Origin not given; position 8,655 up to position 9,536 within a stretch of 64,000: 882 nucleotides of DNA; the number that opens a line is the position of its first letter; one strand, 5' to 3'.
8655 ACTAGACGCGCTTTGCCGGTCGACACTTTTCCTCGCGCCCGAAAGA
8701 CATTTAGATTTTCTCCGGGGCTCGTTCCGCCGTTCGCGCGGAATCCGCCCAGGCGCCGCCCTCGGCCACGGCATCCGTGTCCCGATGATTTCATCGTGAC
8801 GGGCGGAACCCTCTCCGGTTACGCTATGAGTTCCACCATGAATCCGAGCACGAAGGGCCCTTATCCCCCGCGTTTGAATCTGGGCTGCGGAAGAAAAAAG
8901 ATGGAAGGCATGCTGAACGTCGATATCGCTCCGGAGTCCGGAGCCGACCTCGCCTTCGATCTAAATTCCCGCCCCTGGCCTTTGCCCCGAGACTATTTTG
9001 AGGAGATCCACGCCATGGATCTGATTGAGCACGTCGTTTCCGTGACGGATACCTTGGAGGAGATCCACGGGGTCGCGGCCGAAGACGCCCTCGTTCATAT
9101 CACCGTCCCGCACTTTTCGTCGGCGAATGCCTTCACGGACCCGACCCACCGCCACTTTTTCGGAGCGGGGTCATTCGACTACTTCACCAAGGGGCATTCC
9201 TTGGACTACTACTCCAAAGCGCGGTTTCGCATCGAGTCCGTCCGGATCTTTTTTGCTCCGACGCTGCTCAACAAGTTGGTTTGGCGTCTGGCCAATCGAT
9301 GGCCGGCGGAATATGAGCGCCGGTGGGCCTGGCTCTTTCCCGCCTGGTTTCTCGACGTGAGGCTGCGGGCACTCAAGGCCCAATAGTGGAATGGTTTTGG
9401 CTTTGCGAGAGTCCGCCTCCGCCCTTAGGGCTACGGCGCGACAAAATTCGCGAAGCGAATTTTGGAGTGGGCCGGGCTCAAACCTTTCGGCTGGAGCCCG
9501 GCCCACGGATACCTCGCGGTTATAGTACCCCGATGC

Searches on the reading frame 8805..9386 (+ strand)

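Call 7: search_protein_families(library=pfam, proteins=[window:8805-9386:+], max_evalue=0.01)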
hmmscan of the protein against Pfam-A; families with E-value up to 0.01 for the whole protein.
window:8805-9386:+ (193 aa): 1 family
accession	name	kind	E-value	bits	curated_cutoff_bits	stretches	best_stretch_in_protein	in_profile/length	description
PF13489.12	Methyltransf_23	-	0.0029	17.8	27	1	57-112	74-131/164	Methyltransferase domain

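Call 8: search_protein_families(library=ncbifam, proteins=[window:8805-9386:+], max_evalue=0.01)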
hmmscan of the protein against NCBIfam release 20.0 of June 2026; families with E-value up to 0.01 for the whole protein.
window:8805-9386:+ (193 aa): 0 families
